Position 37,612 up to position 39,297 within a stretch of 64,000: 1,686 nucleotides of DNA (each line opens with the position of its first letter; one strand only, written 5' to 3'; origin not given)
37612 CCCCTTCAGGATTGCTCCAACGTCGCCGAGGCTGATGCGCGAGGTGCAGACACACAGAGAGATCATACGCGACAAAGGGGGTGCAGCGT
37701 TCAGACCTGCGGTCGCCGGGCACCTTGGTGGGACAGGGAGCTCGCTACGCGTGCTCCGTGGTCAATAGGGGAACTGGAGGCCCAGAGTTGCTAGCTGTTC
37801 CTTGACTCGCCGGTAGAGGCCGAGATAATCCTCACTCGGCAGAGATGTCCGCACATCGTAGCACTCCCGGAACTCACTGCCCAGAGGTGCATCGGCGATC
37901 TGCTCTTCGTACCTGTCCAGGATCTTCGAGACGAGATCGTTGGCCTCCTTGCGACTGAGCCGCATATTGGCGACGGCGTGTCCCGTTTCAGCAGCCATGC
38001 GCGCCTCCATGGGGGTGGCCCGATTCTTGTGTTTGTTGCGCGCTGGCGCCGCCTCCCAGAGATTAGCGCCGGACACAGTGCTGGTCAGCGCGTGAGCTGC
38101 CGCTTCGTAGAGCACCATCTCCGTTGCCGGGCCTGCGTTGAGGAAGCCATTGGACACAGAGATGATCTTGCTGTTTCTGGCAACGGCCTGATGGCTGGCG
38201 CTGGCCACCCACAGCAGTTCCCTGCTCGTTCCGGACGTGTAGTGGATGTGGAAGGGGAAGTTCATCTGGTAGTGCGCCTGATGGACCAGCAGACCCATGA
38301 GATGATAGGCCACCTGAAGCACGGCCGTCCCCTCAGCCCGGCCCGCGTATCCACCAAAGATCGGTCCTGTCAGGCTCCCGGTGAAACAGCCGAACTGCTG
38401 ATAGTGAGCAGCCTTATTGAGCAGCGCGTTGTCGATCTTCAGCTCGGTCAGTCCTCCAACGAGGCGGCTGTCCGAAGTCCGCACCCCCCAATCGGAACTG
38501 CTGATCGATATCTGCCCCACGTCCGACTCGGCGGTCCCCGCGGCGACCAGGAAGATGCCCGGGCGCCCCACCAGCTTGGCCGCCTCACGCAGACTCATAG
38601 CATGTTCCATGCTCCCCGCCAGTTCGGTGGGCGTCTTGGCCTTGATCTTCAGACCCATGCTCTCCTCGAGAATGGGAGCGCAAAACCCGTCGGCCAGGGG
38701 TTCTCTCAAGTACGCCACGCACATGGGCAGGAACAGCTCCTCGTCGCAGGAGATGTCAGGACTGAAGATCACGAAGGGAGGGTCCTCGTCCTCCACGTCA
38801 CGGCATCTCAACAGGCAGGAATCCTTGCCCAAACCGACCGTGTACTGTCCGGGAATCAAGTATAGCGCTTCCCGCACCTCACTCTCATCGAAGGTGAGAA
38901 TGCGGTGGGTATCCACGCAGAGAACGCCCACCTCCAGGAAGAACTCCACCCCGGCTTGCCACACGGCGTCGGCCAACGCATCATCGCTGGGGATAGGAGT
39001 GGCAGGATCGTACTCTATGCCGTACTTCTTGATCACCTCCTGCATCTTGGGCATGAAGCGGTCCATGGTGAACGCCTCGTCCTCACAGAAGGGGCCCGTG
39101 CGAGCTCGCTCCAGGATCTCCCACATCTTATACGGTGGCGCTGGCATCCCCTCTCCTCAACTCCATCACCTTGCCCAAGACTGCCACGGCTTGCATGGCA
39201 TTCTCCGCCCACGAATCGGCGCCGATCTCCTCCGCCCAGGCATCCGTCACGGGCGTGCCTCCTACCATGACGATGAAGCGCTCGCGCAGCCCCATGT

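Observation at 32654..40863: Corrinoid methyltransferase island with a pyrrolysine-free MtmB-like enzyme in an mtmCBP-like arrangement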

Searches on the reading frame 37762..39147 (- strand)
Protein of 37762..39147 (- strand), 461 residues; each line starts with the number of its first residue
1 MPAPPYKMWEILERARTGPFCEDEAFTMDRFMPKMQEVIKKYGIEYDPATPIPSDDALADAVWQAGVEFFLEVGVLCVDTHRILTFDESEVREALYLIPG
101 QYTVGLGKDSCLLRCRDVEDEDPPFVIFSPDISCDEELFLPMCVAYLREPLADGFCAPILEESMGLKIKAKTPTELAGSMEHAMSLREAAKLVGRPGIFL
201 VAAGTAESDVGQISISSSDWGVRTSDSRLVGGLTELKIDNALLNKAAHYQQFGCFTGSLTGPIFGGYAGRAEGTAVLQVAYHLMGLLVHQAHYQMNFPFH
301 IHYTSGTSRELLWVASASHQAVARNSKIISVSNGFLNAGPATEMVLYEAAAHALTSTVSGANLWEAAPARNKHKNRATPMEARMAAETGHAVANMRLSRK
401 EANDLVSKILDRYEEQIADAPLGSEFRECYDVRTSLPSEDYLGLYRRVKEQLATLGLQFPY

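Call 3: search_protein_families(library=pfam, proteins=[window:37762-39147:-], max_evalue=0.01)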
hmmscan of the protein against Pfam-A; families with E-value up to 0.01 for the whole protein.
window:37762-39147:- (461 aa): 1 family
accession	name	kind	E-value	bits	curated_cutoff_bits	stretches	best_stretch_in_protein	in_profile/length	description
PF05369.18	MtmB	-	8.3e-103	345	25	1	8-457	3-450/450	Monomethylamine methyltransferase MtmB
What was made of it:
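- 37762..39147 (-): Pyrrolysine-free MtmB-family methyltransferase (MT1, 461 aa). Predicted substrate:corrinoid methyltransferase. PF05369 E=8.3e-103, full length (call 3).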

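Call 4: search_protein_families(library=ncbifam, proteins=[window:37762-39147:-], max_evalue=0.01)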
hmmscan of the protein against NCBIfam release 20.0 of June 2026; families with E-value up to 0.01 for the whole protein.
window:37762-39147:- (461 aa): 0 families

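Call 7: find_homologous_proteins(query=window:37762-39147:-)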
Query window:37762-39147:- (461 aa): 405 proteins with E <= 0.001 among 8000 candidates; the best 120 are listed.
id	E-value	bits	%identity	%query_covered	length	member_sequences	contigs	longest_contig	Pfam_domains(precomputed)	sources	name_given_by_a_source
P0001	5.1e-296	1000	95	100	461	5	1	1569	PF05369.19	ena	-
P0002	7.2e-281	950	90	100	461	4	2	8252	PF05369.19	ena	-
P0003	5.1e-280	947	89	100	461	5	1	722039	PF05369.19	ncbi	-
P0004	1.5e-279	945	90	98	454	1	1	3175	PF05369.19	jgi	jgi:hypothetical protein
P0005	1.8e-279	945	89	100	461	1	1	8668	PF05369.19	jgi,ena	-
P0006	4.6e-279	944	89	100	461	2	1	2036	PF05369.19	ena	-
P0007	4.9e-279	944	89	100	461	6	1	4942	PF05369.19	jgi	jgi:methylamine--corrinoid protein Co-methyltransferase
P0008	6.8e-279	943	88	100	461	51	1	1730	PF05369.19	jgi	jgi:methylamine--corrinoid protein Co-methyltransferase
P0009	1.0e-278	943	88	100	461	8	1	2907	PF05369.19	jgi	jgi:methylamine--corrinoid protein Co-methyltransferase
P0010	1.7e-278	942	87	100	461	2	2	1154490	PF05369.19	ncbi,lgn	-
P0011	5.3e-275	930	87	100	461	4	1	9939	PF05369.19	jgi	jgi:methylamine--corrinoid protein Co-methyltransferase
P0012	7.7e-275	930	87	100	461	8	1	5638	PF05369.19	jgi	jgi:methylamine--corrinoid protein Co-methyltransferase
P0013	3.6e-274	928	86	100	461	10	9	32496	PF05369.19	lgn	-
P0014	1.9e-273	925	87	100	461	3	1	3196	PF05369.19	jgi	-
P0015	3.2e-273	924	86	100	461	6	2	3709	PF05369.19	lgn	-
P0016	2.2e-271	918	86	100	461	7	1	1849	PF05369.19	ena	-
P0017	3.2e-271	918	87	98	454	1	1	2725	PF05369.19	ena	-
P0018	2.9e-270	915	85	100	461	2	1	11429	PF05369.19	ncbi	ncbi:MAG: monomethylamine:corrinoid methyltransferase [Anaerolineae bacterium]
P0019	2.0e-268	909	84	100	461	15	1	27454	PF05369.19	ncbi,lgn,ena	-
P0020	8.9e-268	907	85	100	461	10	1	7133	PF05369.19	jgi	jgi:methylamine--corrinoid protein Co-methyltransferase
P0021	2.4e-267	905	85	100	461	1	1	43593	PF05369.19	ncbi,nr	ncbi:MAG: hypothetical protein CEE40_08575 [Chloroflexi bacterium B3_Chlor]|nr:MAG: hypothetical pro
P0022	3.1e-266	901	84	100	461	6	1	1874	PF05369.19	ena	-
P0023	5.5e-265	897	84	100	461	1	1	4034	PF05369.19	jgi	jgi:methylamine--corrinoid protein Co-methyltransferase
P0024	1.6e-263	893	84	100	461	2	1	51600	PF05369.19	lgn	-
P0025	3.1e-262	888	82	100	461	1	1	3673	PF05369.19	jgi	jgi:methylamine--corrinoid protein Co-methyltransferase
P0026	4.8e-262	888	82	100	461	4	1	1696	PF05369.19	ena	-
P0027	3.5e-261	885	91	93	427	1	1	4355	PF05369.19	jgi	jgi:hypothetical protein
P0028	3.1e-259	878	83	98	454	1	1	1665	PF05369.19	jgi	-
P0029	5.0e-259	878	81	100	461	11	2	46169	PF05369.19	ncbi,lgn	-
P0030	4.0e-258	875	81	100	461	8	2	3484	PF05369.19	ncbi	-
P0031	8.3e-243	824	76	99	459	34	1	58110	PF05369.19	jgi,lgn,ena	-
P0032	3.1e-240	816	75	100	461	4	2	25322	PF05369.19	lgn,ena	-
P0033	1.1e-236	804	74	99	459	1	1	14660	PF05369.19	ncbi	ncbi:MAG: monomethylamine:corrinoid methyltransferase [Anaerolineae bacterium]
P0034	4.6e-234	795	74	99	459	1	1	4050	PF05369.19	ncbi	ncbi:MAG: monomethylamine:corrinoid methyltransferase [Anaerolineae bacterium]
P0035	2.9e-230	783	92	80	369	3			PF05369.19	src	-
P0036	8.7e-222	755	86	83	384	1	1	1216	PF05369.19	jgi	jgi:methylamine--corrinoid protein Co-methyltransferase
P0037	6.6e-214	729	67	99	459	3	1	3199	PF05369.19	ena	-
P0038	2.9e-212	724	66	99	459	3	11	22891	PF05369.19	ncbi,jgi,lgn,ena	-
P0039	5.8e-212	723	67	99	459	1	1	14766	PF05369.19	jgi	jgi:hypothetical protein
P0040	1.4e-211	721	67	99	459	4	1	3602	PF05369.19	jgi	jgi:methylamine--corrinoid protein Co-methyltransferase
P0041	4.4e-209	713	66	100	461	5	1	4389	PF05369.19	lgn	-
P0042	6.3e-209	713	65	99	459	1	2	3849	PF05369.19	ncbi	-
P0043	9.0e-209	712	66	99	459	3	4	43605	PF05369.19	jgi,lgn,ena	-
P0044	1.6e-208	711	66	99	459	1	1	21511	PF05369.19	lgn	-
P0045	2.3e-208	711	65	99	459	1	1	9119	PF05369.19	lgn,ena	-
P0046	3.3e-208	710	65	99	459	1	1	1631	PF05369.19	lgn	-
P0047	1.1e-207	708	65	99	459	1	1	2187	PF05369.19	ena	-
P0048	5.4e-205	700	62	100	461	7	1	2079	PF05369.19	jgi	-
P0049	6.7e-205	699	65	99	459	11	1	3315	PF05369.19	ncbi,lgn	-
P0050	9.0e-205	699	65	98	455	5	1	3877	PF05369.19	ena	-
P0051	1.3e-204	698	65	98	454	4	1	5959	PF05369.19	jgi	jgi:hypothetical protein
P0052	3.8e-204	697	65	99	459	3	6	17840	PF05369.19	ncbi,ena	-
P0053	3.8e-204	697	64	99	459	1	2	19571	PF05369.19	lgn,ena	-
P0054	6.1e-204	696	65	99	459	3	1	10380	PF05369.19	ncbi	-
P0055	7.5e-204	696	63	100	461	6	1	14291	PF05369.19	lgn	-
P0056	9.0e-204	696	64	99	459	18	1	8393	PF05369.19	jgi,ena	jgi:hypothetical protein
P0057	2.4e-203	694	65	99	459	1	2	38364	PF05369.19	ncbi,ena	-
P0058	2.9e-203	694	65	99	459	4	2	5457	PF05369.19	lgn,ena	-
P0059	3.9e-203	693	65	99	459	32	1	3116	PF05369.19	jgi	jgi:hypothetical protein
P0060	1.7e-202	691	65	99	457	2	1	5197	PF05369.19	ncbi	-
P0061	2.2e-202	691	63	99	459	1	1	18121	PF05369.19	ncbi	ncbi:MAG: monomethylamine:corrinoid methyltransferase [Anaerolineae bacterium]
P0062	3.1e-202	690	64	99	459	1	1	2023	PF05369.19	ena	-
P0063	3.2e-202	690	64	99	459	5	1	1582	PF05369.19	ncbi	-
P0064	5.9e-202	690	64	99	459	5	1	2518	PF05369.19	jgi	-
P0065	4.5e-201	687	63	99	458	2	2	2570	PF05369.19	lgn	-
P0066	1.3e-200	685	64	98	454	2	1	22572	PF05369.19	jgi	-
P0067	2.3e-200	684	64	99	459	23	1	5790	PF05369.19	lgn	-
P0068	4.8e-200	683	63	98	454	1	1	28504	PF05369.19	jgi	jgi:hypothetical protein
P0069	5.3e-200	683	63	99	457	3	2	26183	PF05369.19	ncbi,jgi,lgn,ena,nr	ncbi:MAG: hypothetical protein DRJ03_09140 [Chloroflexi bacterium]|nr:MAG: hypothetical protein DRI8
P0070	1.5e-199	682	63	99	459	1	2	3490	PF05369.19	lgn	-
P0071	2.1e-199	681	63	99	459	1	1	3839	PF05369.19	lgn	-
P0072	3.4e-199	680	63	99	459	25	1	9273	PF05369.19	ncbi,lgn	-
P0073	7.9e-199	679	64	99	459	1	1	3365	PF05369.19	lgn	-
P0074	9.9e-199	679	64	99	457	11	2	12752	PF05369.19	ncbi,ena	-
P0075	1.2e-198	679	63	98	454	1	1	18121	PF05369.19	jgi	jgi:hypothetical protein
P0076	1.4e-198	678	63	99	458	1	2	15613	PF05369.19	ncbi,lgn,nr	ncbi:MAG: methylamine---corrinoid protein Co-methyltransferase [Clostridia bacterium]|nr:methylamine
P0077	1.4e-198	678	63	99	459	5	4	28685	PF05369.19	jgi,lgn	jgi:methylamine--corrinoid protein Co-methyltransferase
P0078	2.2e-198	678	63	99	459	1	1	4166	PF05369.19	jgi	-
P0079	6.9e-198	676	63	99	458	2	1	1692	PF05369.19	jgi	jgi:methylamine--corrinoid protein Co-methyltransferase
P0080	7.1e-198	676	62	100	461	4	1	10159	PF05369.19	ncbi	-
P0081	7.7e-198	676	65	98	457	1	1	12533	PF05369.19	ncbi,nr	ncbi:MAG: monomethylamine:corrinoid methyltransferase [Acetobacteraceae bacterium]|nr:monomethylamin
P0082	1.7e-197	675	63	99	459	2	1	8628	PF05369.19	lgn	-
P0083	9.3e-197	672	63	99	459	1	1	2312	PF05369.19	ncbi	-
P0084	1.6e-196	672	64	98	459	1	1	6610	PF05369.19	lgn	-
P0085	1.8e-196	672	62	99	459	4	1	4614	PF05369.19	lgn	-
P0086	2.3e-196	671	63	99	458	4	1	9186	PF05369.19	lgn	-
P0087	1.1e-195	669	62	99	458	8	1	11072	PF05369.19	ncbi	-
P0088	2.6e-195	668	62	99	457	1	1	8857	PF05369.19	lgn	-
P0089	4.9e-194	663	63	99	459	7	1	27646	PF05369.19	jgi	jgi:hypothetical protein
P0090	3.4e-193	661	62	99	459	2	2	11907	PF05369.19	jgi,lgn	jgi:hypothetical protein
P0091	1.3e-192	659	62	99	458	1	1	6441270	PF05369.19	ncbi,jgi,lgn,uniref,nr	ncbi:monomethylamine:corrinoid methyltransferase [Candidatus Formimonas warabiya]|uniref:Monomethyla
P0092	2.3e-192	658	60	99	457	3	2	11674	PF05369.19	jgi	jgi:methylamine--corrinoid protein Co-methyltransferase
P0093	8.2e-192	656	60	99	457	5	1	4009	PF05369.19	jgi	jgi:methylamine---corrinoid protein Co-methyltransferase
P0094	9.6e-192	656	59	99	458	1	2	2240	PF05369.19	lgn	-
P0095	1.5e-191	655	60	99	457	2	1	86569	PF05369.19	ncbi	-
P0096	2.2e-191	655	61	99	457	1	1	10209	PF05369.19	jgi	jgi:methylamine---corrinoid protein Co-methyltransferase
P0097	7.9e-191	653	60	99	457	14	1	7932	PF05369.19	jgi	-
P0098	1.5e-190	652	62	99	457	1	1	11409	PF05369.19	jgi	jgi:hypothetical protein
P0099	1.6e-190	652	62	99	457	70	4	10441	PF05369.19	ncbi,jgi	jgi:hypothetical protein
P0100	2.3e-190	651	60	99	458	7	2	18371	PF05369.19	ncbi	-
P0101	4.7e-190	650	63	98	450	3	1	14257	PF05369.19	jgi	jgi:hypothetical protein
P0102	9.3e-189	646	61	99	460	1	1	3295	PF05369.19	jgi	jgi:methylamine---corrinoid protein Co-methyltransferase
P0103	1.7e-187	642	60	99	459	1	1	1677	PF05369.19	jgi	jgi:methylamine--corrinoid protein Co-methyltransferase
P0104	4.9e-187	640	60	99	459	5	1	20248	PF05369.19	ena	-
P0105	6.6e-187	640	59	98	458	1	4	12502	PF05369.19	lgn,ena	-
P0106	1.3e-186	639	59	99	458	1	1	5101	PF05369.19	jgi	-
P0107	1.7e-186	639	59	98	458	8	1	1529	PF05369.19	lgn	-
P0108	2.0e-186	638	59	99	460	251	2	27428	PF05369.19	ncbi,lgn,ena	-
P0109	1.1e-183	629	59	99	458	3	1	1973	PF05369.19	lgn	-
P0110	6.1e-183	627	67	87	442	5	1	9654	PF05369.19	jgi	jgi:hypothetical protein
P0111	6.8e-183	627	58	99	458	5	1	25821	PF05369.19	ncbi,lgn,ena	-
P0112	2.2e-182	625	59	99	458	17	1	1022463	PF05369.19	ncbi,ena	-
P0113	2.3e-181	622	57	98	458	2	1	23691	PF05369.19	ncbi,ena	-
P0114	8.6e-181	620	59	99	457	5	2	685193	PF05369.19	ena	-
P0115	4.4e-180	617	59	99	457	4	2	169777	PF05369.19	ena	-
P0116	4.4e-180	617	58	99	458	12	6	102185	PF05369.19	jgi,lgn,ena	-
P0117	1.4e-179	616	57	99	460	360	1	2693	PF05369.19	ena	-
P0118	1.6e-179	616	59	99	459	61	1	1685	PF05369.19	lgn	-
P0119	3.4e-179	615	56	100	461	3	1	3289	PF05369.19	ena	-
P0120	6.9e-179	614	58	99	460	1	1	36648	PF05369.19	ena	-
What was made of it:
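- Sources annotate the family as 'monomethylamine:corrinoid methyltransferase' (call 7).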

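Call 8: search_solved_structures(query=window:37762-39147:-, show_alignments=2, max_evalue=0.01)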
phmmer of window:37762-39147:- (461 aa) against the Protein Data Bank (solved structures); distinct sequences matched with E-value up to 0.01: 2.
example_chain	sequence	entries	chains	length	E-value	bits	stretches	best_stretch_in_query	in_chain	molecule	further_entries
1l2q_A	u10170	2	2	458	4.4e-74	253.2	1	7-459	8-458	monomethylamine methyltransferase | Monomethylamine methyltransferase mtmB1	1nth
1tv2_A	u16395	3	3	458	6.4e-74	252.6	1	7-459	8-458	Monomethylamine methyltransferase mtmB1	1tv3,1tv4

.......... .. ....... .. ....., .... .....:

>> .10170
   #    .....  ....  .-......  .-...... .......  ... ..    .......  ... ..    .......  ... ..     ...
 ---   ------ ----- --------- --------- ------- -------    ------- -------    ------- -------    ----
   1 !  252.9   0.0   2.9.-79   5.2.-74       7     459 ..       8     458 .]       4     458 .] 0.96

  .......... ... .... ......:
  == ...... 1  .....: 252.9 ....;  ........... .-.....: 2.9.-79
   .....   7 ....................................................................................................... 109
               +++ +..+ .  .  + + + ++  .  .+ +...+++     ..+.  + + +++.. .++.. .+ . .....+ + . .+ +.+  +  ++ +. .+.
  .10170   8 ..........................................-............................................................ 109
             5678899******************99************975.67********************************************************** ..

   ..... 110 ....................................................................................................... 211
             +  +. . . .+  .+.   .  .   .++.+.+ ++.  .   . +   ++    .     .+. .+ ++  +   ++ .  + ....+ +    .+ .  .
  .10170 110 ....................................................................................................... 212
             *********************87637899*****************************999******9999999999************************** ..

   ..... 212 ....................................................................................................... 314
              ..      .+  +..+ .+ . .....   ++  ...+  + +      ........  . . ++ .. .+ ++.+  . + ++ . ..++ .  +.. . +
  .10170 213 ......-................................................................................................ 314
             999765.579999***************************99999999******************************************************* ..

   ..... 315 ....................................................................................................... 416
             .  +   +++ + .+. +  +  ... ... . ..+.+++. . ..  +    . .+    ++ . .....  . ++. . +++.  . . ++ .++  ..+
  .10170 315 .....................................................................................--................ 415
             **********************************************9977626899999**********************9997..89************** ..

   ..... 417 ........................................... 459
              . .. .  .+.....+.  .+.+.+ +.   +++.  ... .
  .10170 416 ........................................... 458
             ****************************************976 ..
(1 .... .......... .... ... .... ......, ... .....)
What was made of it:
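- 37762..39147 (-): PDB 1l2q E=4.4e-74 (call 8).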

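Call 16: find_encoding_contigs(protein=window:37762-39147:-, flank=10000, max_places=4)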
Protein window:37762-39147:- (461 aa): no gene with exactly this product is on record in the collection.

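Call 17: find_encoding_contigs(protein=P0003, flank=10000, max_places=3)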
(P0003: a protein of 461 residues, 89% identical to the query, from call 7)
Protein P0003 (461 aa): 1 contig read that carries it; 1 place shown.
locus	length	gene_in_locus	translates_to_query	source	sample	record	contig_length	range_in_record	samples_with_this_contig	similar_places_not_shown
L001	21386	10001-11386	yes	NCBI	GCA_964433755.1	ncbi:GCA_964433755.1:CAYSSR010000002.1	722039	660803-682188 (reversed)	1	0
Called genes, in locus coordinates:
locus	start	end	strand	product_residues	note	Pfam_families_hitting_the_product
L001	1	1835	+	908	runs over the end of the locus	PF21345:PcRGLX_2nd (faint), PF21346:PcRGLX_3rd (faint)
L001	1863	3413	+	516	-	PF03425:CBM_11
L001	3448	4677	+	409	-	PF17032:Zn_ribbon_15 (faint), PF18912:DZR_2 (faint), PF12773:DZR, PF13240:Zn_Ribbon_1 (weak), PF13248:Zn_ribbon_3 (weak), PF12773:DZR, PF13248:Zn_ribbon_3 (weak), PF13240:Zn_Ribbon_1 (weak), +3 more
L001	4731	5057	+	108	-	PF12773:DZR (weak), PF13240:Zn_Ribbon_1 (weak)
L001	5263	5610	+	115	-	-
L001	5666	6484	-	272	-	PF01904:DUF72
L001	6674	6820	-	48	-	PF18930:DUF5679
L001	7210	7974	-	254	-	-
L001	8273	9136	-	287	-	PF02574:S-methyl_trans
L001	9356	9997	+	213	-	PF02607:B12-binding_2, PF02310:B12-binding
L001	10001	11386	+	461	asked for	PF05369:MtmB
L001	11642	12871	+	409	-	PF01306:LacY_symp (weak), PF07690:MFS_1, PF12832:MFS_1_like, PF07690:MFS_1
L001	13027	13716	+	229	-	-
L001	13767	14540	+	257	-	PF08239:SH3_3 (weak)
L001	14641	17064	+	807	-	PF00122:E1-E2_ATPase, PF00702:Hydrolase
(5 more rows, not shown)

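Call 18: find_encoding_contigs(protein=P0010, flank=10000, max_places=3)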
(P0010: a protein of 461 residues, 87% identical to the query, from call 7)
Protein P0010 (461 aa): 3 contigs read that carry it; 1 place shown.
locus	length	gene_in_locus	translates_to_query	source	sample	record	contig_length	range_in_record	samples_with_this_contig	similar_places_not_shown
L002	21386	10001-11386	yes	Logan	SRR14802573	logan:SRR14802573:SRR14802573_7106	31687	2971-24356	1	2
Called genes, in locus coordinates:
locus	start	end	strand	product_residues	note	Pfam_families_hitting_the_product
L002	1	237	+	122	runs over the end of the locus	-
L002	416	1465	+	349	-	PF23493:CysS_C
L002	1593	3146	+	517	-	-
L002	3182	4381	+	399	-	PF17032:Zn_ribbon_15 (faint), PF12773:DZR, PF13240:Zn_Ribbon_1 (weak), PF13248:Zn_ribbon_3 (weak), PF13240:Zn_Ribbon_1 (weak), PF13248:Zn_ribbon_3 (weak), PF12773:DZR, PF13248:Zn_ribbon_3 (weak), +3 more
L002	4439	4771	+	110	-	-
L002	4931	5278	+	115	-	-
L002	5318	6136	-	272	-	PF01904:DUF72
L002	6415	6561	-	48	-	PF18930:DUF5679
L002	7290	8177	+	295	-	-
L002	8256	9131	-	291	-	PF02574:S-methyl_trans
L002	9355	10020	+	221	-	PF02607:B12-binding_2, PF02310:B12-binding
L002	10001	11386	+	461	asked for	PF05369:MtmB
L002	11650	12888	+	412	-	PF01306:LacY_symp, PF07690:MFS_1, PF12832:MFS_1_like, PF07690:MFS_1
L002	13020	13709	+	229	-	-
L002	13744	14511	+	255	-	PF18348:SH3_16 (faint), PF08239:SH3_3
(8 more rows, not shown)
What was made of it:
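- The window URO-D has its own corrinoid partner, lies 3 kb away, and decays in relatives (calls 17, 18).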
